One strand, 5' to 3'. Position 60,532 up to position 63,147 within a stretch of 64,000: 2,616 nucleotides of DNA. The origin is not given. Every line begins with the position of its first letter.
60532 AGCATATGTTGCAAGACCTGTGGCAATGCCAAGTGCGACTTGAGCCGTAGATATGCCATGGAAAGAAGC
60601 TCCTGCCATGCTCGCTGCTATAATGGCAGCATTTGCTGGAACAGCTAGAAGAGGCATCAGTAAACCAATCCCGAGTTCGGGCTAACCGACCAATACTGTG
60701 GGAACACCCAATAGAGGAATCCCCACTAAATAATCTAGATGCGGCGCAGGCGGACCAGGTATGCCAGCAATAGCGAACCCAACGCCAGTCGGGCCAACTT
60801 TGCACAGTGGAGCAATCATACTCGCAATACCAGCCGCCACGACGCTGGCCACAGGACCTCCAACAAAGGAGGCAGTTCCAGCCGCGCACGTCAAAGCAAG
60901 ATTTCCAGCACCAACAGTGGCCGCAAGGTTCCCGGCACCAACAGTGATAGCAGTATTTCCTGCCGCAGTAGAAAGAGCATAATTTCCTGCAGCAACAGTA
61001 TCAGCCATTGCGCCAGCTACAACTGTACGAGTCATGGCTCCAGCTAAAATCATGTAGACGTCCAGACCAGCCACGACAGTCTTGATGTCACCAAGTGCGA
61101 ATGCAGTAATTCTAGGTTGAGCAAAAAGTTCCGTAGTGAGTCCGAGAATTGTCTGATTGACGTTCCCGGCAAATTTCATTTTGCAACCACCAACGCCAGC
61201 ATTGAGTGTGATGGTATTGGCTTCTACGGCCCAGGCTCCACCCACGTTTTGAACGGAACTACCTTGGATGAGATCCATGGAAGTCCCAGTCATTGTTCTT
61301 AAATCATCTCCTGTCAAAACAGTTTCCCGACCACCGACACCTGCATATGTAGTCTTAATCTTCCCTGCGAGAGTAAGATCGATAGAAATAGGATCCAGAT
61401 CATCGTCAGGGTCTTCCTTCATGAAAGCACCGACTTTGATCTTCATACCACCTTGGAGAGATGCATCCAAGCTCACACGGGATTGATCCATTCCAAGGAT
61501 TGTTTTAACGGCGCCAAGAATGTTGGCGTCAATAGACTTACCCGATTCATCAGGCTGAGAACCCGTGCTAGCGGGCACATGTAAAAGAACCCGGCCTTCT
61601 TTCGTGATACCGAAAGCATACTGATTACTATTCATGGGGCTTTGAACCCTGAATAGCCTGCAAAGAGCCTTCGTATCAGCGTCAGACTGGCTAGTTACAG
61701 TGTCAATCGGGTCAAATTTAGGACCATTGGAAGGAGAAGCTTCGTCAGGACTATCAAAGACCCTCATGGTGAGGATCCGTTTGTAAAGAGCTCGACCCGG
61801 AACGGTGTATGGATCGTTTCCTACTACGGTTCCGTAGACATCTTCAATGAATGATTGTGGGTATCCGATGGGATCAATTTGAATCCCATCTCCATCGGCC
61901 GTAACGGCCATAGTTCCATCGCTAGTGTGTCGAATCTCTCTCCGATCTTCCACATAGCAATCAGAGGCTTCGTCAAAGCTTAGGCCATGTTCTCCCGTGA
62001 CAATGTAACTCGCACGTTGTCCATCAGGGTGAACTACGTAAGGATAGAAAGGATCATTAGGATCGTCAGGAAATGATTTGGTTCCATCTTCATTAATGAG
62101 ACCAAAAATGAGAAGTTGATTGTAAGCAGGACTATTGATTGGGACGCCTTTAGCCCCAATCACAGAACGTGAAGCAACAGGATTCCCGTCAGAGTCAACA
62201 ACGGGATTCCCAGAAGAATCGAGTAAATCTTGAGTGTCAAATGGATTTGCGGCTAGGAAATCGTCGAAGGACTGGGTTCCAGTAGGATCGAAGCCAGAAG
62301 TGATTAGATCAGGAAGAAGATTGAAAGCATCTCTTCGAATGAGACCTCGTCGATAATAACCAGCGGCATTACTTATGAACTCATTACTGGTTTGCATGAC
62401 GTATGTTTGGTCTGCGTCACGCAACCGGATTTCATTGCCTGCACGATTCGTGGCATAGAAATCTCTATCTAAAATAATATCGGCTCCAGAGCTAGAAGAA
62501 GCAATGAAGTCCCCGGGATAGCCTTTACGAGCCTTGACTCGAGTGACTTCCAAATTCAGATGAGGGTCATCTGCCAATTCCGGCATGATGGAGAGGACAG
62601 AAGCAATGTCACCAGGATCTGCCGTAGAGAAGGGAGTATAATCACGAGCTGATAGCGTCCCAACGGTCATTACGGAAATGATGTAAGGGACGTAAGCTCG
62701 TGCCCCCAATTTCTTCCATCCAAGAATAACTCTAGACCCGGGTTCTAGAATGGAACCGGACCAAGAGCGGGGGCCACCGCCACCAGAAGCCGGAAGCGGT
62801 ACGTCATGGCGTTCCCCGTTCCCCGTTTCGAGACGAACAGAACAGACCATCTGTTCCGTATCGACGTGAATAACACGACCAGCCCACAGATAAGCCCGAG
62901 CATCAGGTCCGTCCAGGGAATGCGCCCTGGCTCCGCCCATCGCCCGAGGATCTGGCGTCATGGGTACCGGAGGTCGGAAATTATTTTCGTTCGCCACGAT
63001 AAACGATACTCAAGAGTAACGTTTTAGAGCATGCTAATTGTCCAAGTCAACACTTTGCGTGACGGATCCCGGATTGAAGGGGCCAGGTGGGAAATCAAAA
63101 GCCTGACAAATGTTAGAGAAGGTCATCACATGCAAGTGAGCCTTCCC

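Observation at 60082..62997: gp5/gpV-like central spike followed by a 191-aa ultra-hydrophobic Ala/Gly-rich protein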

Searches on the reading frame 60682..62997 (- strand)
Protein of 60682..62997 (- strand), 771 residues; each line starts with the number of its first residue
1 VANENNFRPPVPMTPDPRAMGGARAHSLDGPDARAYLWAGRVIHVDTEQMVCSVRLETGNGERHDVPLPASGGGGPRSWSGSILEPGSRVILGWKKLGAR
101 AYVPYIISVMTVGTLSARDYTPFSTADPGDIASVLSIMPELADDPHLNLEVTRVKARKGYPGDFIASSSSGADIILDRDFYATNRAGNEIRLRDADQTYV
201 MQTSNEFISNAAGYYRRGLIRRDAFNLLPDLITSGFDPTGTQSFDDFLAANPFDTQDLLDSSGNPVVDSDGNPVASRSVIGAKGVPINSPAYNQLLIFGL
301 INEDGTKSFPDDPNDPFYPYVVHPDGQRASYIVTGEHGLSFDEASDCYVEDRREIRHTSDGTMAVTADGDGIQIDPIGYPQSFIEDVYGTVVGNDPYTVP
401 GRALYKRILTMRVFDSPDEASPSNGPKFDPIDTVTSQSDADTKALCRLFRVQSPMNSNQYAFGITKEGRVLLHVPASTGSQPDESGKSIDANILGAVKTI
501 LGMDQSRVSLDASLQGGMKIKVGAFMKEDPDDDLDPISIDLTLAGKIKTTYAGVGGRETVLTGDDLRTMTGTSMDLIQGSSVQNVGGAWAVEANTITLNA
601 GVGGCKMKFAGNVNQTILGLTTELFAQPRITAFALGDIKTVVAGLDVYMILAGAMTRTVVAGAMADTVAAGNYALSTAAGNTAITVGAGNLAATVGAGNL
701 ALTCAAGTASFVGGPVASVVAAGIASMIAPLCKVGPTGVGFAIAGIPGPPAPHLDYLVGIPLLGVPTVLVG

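Call 4: search_protein_families(library=pfam, proteins=[window:60682-62997:-], max_evalue=1)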
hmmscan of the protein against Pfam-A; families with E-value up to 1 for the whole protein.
window:60682-62997:- (771 aa): 0 families

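Call 5: search_protein_families(library=phrogs, proteins=[window:60682-62997:-], max_evalue=0.1)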
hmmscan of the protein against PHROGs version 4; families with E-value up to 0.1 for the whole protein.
window:60682-62997:- (771 aa): 0 families

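Call 6: search_dna_similar(query=window:60682-62997:-, collection=phages, mode=protein, max_evalue=0.001)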
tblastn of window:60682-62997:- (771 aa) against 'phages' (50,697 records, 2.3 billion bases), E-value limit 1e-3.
Records with a match: 1; places in all: 1; records where one place covers at least 80% of the query: 0.
Best place of each record, by identity: <60% 1.
By first word of the organism name: uncultured 1.
By host as written in the record: - 1.
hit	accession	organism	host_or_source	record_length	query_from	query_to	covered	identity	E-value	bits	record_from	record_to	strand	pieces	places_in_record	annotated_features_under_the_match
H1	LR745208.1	uncultured phage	metagenomic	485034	41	422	50%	26.7%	7e-16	89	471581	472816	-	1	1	record has no annotation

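Call 9: search_solved_structures(query=window:60682-62997:-, max_evalue=10, show_alignments=2)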
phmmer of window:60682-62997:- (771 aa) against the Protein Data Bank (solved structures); distinct sequences matched with E-value up to 10: 0.

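Call 11: get_annotated_region(hit=H1, flank=10000)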
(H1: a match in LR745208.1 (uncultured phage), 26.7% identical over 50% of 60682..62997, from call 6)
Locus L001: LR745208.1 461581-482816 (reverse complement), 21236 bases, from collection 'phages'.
description: uncultured phage genome assembly, chromosome: 1.
organism: uncultured phage (NCBI taxid 278008)
taxonomy: Viruses; environmental samples
host: -; source: metagenomic; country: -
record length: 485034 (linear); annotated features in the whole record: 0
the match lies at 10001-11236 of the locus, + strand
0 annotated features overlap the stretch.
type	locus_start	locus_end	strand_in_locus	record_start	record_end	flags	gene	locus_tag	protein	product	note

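Call 16: find_homologous_proteins(query=window:60682-62997:-, max_evalue=0.001)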
Query window:60682-62997:- (771 aa): 179 proteins with E <= 0.001 among 8000 candidates; the best 120 are listed.
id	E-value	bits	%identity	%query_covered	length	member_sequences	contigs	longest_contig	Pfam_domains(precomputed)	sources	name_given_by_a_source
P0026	0.0e+0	1730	100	100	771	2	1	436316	-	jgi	-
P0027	0.0e+0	1414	79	100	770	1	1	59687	-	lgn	-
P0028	0.0e+0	1255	72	100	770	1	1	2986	-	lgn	-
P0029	0.0e+0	1191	68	99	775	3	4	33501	-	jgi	jgi:hypothetical protein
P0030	5.2e-292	989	59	99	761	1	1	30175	-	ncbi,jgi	jgi:hypothetical protein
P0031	2.4e-284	964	59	100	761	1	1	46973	-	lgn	-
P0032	3.2e-278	943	58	100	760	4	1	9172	-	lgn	-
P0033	9.9e-276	935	57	100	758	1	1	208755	-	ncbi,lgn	-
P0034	1.1e-273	928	56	100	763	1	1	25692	-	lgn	-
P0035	1.4e-272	925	57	99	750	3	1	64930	-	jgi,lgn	jgi:hypothetical protein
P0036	2.5e-272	924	57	99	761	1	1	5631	-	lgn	-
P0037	2.9e-272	924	56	100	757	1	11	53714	-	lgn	-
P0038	1.1e-269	915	56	99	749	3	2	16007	-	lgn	-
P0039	3.4e-269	914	55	100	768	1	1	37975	-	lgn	-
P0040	2.7e-268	911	57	99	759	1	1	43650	-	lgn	-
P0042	4.6e-266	903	55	100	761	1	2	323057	-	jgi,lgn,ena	-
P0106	3.8e-222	758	51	99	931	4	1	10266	-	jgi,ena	-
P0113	9.5e-218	743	48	99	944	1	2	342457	-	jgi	jgi:hypothetical protein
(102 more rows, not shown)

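Call 22: find_encoding_contigs(protein=P0042, flank=8000, max_places=2)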
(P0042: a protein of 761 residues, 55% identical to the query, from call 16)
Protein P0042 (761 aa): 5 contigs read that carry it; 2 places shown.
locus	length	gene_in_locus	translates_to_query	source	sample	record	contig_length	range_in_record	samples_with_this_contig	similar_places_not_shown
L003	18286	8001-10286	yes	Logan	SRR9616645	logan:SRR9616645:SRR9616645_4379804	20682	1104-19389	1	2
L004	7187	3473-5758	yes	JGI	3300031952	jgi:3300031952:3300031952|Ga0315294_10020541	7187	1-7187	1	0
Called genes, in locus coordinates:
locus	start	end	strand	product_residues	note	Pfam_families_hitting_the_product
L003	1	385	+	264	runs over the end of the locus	-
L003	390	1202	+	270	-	-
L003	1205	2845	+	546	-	PF01464:SLT (weak)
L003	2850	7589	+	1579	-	-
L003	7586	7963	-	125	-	-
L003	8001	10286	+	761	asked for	-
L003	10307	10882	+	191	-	-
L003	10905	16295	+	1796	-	-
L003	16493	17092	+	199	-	-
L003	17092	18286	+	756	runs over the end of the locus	-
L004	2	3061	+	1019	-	?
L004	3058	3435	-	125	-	-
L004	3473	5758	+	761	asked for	-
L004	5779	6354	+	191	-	-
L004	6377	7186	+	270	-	?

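Call 34: predict_structure(alignment_id=A2)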
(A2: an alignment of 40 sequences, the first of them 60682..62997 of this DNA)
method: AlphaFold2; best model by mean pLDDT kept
length: 771 residues; sequences in the alignment: 40
mean_pLDDT: 58.6   pTM: 0.34
mean pLDDT of the five models: 58.6, 55.7, 54.7, 54.7, 53.1
residues with pLDDT >= 90: 0; 70-90: 198; 50-70: 324; < 50: 249
segments of 3 or more residues with pLDDT < 50: 1-4, 7-26, 72-75, 77-81, 112-125, 152-163, 203-210, 222-233, 276-278, 315-335, 359-379, 492-500, 502-504, 620-628, 632-637, 642-647, 649-656, 658-664, 667-673, 676-681, 685-690, 694-699, 705-708, 730-733, 736-752, 763-771
pLDDT, mean of each block of 10 residues (from residue 1): 46 43 52 69 76 77 77 45 65 72 74 44 47 73 58 45 52 60 63 62 41 56 44 53 57 53 63 54 59 59 63 46 39 49 59 62 33 39 76 67 71 67 73 69 84 73 83 72 60 40 54 73 71 72 83 81 83 81 80 73 60 56 43 48 47 46 45 45 45 46 50 53 53 42 35 46 39 32
secondary structure, 60 per line:
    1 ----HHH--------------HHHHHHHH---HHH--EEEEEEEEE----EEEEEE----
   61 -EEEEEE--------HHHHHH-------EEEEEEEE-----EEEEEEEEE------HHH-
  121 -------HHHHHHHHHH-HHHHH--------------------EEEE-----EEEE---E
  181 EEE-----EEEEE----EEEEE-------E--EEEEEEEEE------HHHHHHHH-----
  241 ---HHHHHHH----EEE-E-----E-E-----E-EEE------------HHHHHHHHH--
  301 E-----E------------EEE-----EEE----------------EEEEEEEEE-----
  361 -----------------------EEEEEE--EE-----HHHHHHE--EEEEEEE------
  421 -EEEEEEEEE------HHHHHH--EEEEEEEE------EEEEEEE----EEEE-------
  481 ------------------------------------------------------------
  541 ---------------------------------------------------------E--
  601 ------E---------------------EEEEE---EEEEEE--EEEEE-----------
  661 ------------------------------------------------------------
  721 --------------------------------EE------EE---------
elements in order (helices of 4 or more, strands of 3 or more residues): H22-29 E38-46 E51-56 E62-67 H76-81 E89-96 E102-110 H128-137 H139-143 E164-167 E173-176 E180-183 E189-193 E198-202 E213-221 H228-235 H244-250 E255-257 E275-277 H290-298 E320-322 E328-330 E347-355 E384-389 H399-404 E408-414 E422-430 H437-442 E445-452 E459-465 E470-473 E629-633 E637-642 E645-649

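Call 35: search_solved_structures(query=A2, max_evalue=10, show_alignments=3)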
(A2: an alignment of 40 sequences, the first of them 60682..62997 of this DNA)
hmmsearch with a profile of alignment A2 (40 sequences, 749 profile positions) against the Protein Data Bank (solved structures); distinct sequences matched with E-value up to 10: 4.
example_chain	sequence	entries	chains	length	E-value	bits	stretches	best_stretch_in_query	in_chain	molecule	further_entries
1e68_A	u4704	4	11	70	0.08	14.4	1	646-698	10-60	AS-48 PROTEIN | PEPTIDE ANTIBIOTIC AS-48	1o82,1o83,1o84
6jyy_C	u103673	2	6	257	4.6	8.6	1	621-679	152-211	Hydroxyethylthiazole kinase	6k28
4gim_A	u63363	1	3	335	8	7.8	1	602-746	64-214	Pseudouridine-5'-phosphate glycosidase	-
4gij_A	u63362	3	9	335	8.8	7.7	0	602-746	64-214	Pseudouridine-5'-phosphate glycosidase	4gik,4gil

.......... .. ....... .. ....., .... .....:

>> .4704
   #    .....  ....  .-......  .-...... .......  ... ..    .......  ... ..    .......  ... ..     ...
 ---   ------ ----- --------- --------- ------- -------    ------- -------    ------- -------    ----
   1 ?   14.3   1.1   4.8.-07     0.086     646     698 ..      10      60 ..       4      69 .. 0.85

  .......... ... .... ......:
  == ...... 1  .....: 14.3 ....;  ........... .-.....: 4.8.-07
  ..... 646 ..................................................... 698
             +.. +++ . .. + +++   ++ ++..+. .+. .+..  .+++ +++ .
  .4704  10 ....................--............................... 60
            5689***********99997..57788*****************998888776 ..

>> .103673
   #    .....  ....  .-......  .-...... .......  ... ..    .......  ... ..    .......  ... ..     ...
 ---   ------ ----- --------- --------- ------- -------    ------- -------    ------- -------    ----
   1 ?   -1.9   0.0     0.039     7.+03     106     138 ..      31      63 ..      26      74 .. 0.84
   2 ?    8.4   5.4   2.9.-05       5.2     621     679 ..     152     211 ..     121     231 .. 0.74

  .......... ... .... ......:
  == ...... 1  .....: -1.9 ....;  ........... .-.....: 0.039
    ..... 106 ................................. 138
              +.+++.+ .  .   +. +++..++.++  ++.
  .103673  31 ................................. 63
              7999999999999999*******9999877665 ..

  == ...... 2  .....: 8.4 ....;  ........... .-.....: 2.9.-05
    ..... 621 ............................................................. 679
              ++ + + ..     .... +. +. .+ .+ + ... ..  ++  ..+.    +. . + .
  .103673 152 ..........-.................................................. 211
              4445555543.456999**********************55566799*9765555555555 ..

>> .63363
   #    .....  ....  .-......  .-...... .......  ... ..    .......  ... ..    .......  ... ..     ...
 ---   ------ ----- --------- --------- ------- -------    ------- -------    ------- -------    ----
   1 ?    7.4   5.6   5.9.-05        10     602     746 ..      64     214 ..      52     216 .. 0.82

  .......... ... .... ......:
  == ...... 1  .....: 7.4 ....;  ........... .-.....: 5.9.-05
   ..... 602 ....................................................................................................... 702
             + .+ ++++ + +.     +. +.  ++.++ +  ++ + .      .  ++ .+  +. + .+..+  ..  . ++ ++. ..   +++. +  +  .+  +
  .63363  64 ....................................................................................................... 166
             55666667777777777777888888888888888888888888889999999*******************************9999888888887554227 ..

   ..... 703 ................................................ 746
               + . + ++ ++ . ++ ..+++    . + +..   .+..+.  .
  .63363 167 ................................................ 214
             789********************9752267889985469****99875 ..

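Call 40: fold_search(model_id=the predicted structure, library=pdb)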
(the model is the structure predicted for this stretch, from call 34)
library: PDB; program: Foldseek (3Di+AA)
matches with E <= 10: 353; with E <= 0.001: 0
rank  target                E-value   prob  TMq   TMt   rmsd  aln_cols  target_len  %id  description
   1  3qr8                  3.0e-02  0.99  0.12  0.47   8.2       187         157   11  Crystal structure of the bacteriophage P2 membrane-piercing protein gpV (released 2012-02-22)
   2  4s37_R                3.8e-02  0.98  0.12  0.43   8.6       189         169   11  Crystal structure of R2 pyocin membrane-piercing spike (released 2016-01-27)
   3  7b5h_AJ               3.8e-02  0.57  0.11  0.14  18.9       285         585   13  Cryo-EM structure of the contractile injection system base plate from Anabaena PCC7120 (released 2022-02-23)
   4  4s37_B                4.7e-02  0.93  0.11  0.38   9.8       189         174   12  Crystal structure of R2 pyocin membrane-piercing spike (released 2016-01-27)
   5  4s37_C                5.2e-02  0.90  0.11  0.38   9.9       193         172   12  Crystal structure of R2 pyocin membrane-piercing spike (released 2016-01-27)
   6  9ki1_V                5.8e-02  0.63  0.12  0.36  21.2       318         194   14  Baseplate structure of Escherichia phage Mu (released 2025-02-12)
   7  4s37_Q                6.9e-02  0.96  0.12  0.43   8.7       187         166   12  Crystal structure of R2 pyocin membrane-piercing spike (released 2016-01-27)
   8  4s37_D                7.7e-02  0.82  0.10  0.35  10.7       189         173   12  Crystal structure of R2 pyocin membrane-piercing spike (released 2016-01-27)
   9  8eon_F                8.1e-02  0.47  0.11  0.31  18.7       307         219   10  Pseudomonas phage E217 baseplate complex (released 2023-07-26)
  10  4s37_M                8.6e-02  0.87  0.11  0.39   9.8       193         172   12  Crystal structure of R2 pyocin membrane-piercing spike (released 2016-01-27)
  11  4s37_I                9.1e-02  0.85  0.11  0.38   9.9       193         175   12  Crystal structure of R2 pyocin membrane-piercing spike (released 2016-01-27)
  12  4s37_N                1.2e-01  0.80  0.11  0.39   9.8       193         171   12  Crystal structure of R2 pyocin membrane-piercing spike (released 2016-01-27)
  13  4s37_F                1.2e-01  0.77  0.11  0.38  10.2       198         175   12  Crystal structure of R2 pyocin membrane-piercing spike (released 2016-01-27)
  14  1mjc                  1.7e-01  0.99  0.08  0.70   3.2        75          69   15  CRYSTAL STRUCTURE OF CSPA, THE MAJOR COLD SHOCK PROTEIN OF ESCHERICHIA COLI (released 1994-06-22)
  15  9ndy_G                1.8e-01  0.60  0.12  0.36   8.9       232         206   11  Composite baseplate asymmetric unit of JohannRWettstein (Bas63) (released 2025-11-19)
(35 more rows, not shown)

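Call 54: find_encoding_contigs(protein=P0113, flank=7000, max_places=3)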
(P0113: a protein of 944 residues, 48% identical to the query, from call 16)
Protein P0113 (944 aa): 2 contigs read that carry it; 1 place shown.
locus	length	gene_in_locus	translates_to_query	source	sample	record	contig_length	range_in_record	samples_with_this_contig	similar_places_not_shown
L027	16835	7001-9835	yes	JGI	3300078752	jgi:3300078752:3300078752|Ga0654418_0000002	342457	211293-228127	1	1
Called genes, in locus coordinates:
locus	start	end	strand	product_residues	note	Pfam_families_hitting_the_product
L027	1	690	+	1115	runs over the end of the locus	-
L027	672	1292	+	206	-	-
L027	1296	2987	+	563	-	-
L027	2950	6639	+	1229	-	-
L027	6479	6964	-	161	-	-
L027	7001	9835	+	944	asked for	-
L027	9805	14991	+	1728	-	-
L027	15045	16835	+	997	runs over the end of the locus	-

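Call 55: find_encoding_contigs(protein=P0106, flank=7000, max_places=3)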
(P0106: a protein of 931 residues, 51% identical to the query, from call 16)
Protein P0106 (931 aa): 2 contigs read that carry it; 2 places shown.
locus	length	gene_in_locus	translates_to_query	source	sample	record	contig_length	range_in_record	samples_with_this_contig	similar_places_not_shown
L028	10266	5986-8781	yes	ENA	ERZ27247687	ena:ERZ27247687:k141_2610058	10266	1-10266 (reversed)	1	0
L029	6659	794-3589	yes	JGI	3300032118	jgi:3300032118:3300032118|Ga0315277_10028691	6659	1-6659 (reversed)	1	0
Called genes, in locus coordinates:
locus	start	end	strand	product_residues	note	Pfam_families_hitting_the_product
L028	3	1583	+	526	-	?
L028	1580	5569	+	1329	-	-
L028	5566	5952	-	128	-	-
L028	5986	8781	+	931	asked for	-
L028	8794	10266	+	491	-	?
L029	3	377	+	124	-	?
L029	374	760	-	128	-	-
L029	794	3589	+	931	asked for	-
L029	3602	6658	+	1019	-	?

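Call 64: search_protein_families(library=pfam, alignment_id=A2, max_evalue=1)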
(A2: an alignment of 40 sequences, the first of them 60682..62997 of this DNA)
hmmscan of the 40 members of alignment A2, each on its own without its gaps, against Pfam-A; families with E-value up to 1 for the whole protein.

A. member 1, window:60682-62997:- (771 aa): 0 families

B. families by the number of members that match (of 40 scanned): 3 families
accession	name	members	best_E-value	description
PF25369.1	SH3_VIII-1_N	2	0.066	Myosin-1-like, N-terminal SH3 domain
PF17881.8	TseB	1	0.08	Cell wall elongation regulator TseB-like domain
PF14344.12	DUF4397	1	0.75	Domain of unknown function (DUF4397)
